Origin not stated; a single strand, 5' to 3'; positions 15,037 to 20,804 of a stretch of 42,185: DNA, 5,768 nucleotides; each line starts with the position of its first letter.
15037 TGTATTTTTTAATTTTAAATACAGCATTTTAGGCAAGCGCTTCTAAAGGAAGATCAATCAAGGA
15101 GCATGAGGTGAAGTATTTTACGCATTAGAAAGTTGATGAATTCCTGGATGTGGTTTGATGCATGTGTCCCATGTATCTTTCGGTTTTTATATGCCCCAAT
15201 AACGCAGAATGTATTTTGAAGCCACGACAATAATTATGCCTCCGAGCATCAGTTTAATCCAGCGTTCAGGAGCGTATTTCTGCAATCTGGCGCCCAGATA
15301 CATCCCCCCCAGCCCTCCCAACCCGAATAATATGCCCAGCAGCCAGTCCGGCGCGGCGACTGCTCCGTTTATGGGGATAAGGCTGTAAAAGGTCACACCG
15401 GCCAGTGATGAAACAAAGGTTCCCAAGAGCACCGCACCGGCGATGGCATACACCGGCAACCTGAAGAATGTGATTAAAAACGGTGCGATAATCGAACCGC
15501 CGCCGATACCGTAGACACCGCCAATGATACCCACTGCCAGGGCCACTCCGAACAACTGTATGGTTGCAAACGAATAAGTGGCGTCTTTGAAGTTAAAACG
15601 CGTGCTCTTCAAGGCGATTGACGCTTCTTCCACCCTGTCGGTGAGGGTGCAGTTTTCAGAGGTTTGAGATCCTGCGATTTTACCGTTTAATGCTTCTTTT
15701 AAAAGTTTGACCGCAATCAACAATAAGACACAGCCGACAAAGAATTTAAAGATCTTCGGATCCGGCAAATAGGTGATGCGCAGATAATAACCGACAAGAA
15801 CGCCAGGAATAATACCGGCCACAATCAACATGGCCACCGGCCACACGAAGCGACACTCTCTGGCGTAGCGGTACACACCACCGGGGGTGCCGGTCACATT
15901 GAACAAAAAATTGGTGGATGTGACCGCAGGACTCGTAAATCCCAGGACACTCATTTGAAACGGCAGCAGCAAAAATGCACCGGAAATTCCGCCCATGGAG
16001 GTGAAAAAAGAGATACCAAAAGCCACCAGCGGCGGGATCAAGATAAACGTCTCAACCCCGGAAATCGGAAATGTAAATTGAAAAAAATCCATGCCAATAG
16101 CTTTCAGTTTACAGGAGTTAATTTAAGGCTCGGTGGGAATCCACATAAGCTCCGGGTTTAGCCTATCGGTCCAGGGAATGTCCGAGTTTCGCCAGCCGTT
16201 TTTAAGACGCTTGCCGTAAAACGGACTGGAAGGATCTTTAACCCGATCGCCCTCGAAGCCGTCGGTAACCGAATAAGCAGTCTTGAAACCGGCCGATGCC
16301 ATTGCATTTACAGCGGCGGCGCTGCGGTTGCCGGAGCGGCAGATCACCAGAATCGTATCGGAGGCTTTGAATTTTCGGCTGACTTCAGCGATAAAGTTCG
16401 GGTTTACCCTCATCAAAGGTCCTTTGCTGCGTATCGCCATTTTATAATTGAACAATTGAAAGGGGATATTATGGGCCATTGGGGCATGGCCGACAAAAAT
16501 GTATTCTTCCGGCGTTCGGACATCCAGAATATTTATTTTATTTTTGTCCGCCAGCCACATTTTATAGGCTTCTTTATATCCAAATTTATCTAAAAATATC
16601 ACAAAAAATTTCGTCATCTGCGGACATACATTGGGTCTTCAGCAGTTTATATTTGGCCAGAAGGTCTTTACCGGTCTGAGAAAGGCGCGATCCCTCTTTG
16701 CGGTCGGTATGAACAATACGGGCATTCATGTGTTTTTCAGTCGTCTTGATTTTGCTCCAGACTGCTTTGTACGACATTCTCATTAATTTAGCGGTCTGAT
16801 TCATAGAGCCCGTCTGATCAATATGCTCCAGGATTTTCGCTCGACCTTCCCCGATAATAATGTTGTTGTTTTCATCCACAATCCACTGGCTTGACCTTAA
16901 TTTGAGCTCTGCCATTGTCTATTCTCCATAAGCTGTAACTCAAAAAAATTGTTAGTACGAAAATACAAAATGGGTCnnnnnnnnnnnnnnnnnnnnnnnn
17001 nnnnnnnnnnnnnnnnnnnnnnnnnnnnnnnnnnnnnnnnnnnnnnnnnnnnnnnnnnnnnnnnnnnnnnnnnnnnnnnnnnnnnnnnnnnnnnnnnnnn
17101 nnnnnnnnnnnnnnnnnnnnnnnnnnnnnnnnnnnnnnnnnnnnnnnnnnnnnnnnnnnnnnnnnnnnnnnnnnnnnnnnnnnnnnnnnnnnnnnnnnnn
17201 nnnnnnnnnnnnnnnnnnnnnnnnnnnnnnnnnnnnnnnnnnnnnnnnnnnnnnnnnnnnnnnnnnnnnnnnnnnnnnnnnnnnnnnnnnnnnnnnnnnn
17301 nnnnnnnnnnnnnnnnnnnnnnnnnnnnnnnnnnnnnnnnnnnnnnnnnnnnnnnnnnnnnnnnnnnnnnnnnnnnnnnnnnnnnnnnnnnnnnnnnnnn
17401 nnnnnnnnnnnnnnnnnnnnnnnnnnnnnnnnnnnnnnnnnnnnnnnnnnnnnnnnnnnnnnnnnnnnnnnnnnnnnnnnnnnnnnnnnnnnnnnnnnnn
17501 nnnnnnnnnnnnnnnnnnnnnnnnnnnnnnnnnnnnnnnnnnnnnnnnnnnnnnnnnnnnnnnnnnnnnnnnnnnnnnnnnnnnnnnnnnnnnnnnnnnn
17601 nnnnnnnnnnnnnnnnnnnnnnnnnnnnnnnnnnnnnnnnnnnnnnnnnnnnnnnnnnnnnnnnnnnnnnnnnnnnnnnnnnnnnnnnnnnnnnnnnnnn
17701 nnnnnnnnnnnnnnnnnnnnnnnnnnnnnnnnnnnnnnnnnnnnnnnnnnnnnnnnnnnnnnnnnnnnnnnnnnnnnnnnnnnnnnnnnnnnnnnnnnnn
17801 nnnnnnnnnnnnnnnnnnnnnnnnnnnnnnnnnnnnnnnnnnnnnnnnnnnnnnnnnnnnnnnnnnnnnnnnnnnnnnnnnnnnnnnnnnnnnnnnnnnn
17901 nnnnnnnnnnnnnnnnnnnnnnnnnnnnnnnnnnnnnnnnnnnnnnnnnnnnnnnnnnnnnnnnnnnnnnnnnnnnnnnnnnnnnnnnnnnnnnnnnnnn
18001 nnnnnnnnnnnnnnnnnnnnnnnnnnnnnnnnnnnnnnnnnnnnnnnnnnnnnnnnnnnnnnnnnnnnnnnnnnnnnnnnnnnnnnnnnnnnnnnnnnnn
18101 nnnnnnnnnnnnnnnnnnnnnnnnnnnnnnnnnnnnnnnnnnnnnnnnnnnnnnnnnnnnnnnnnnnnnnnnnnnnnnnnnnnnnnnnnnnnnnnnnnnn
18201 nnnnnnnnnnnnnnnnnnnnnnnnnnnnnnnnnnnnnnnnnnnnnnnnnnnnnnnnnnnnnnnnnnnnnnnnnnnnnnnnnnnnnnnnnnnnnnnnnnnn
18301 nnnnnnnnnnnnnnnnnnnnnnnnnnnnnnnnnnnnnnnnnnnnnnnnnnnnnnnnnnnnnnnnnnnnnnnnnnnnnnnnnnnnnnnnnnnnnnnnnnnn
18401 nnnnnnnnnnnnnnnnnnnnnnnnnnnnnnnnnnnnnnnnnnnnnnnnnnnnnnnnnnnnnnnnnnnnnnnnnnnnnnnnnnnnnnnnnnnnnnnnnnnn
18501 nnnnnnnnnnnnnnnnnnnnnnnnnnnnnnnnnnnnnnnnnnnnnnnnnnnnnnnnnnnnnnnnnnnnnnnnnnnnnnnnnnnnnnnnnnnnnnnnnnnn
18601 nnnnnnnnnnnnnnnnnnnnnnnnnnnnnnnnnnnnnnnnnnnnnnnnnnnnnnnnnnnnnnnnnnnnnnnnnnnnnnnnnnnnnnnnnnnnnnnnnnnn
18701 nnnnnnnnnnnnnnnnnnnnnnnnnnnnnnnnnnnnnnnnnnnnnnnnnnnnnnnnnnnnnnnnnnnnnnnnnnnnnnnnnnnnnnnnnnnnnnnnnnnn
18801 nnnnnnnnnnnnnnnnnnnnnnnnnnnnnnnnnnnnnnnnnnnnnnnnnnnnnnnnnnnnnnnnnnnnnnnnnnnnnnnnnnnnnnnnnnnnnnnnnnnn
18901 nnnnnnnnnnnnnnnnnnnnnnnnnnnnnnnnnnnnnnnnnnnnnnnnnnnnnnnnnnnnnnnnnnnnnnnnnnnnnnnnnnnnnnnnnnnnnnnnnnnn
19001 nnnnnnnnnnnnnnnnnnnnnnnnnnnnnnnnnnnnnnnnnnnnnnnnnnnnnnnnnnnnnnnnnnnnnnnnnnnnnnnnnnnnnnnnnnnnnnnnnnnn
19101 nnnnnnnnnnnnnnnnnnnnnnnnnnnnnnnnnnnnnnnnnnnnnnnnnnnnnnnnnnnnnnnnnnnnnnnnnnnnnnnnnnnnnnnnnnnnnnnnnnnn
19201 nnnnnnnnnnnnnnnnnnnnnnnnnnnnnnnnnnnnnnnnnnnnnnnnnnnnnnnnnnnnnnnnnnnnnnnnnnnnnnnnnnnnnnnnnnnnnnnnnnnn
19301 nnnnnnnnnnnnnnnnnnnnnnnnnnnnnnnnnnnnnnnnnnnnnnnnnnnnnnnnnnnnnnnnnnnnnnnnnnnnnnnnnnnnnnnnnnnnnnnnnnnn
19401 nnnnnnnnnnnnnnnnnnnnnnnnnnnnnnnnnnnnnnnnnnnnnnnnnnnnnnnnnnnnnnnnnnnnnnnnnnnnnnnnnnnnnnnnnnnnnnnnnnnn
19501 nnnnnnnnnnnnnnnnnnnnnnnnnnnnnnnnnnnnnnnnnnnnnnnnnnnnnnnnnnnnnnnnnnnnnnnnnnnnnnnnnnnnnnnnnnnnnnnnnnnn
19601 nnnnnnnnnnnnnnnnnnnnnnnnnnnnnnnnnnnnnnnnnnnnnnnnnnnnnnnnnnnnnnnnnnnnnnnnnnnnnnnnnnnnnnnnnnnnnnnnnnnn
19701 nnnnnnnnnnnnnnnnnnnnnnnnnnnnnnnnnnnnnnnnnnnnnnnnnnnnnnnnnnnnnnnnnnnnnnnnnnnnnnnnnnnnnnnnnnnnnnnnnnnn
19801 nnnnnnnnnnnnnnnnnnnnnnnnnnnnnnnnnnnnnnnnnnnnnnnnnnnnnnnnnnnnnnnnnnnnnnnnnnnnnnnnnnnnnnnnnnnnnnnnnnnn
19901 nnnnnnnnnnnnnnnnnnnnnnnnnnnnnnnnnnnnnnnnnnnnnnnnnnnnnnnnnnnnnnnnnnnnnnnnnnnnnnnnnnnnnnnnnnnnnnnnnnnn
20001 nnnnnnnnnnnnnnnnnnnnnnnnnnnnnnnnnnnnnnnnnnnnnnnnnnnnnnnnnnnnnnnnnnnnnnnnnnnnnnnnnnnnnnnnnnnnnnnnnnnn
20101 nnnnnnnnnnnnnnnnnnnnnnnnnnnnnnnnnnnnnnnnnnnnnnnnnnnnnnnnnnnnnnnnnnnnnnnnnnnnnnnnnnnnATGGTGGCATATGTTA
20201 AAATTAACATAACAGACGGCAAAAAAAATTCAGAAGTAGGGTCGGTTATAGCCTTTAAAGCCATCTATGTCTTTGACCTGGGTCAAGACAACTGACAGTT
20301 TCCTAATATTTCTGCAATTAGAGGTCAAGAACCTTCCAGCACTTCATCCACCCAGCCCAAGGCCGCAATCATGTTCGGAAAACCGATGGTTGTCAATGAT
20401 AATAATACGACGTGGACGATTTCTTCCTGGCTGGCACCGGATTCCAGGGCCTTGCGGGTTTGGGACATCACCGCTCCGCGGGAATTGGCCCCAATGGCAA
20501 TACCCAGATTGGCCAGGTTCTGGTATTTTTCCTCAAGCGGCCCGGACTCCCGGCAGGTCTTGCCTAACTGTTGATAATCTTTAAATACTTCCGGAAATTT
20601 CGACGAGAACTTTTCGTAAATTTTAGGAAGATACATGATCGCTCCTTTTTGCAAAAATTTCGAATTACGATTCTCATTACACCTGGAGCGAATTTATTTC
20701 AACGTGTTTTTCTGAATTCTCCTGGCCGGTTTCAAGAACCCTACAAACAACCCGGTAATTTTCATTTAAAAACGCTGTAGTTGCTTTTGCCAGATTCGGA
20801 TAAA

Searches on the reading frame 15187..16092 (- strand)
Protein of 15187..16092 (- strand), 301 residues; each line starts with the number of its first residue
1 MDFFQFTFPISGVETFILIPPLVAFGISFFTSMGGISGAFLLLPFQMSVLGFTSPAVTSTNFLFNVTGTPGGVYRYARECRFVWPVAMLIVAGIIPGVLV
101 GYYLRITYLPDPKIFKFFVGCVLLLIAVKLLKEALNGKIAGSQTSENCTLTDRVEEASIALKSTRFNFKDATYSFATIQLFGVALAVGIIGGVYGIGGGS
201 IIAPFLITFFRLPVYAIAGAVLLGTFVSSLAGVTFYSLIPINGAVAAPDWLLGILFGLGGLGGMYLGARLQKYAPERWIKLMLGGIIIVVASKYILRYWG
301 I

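Call 25: search_protein_families(library=pfam, proteins=[window:15187-16092:-], max_evalue=0.001)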
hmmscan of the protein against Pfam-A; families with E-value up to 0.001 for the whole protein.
window:15187-16092:- (301 aa): 1 family
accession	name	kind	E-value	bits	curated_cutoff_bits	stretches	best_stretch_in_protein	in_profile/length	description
PF01925.25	TauE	-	1.5e-37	130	32.6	1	22-293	3-236/237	Sulfite exporter TauE/SafE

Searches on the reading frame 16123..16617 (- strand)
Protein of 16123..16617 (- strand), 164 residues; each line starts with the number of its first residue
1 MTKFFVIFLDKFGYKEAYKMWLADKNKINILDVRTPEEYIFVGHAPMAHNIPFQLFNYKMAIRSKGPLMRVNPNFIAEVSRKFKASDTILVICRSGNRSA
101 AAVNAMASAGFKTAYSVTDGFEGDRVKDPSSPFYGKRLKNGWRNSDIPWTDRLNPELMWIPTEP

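Call 25: search_protein_families(library=pfam, proteins=[window:16123-16617:-], max_evalue=0.001)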
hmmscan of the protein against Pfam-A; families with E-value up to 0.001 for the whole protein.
window:16123-16617:- (164 aa): 1 family
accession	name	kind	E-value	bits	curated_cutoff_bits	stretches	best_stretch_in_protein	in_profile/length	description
PF00581.25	Rhodanese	-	4.7e-14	53.1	22.2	1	24-123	10-98/102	Rhodanese-like domain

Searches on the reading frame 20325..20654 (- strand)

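Call 25: search_protein_families(library=pfam, proteins=[window:20325-20654:-], max_evalue=0.001)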
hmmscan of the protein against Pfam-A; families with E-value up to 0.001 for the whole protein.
window:20325-20654:- (109 aa): 1 family
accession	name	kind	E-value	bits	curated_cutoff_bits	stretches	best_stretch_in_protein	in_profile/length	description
PF02627.25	CMD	-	4.8e-11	42.9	23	1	21-104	1-84/84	Carboxymuconolactone decarboxylase family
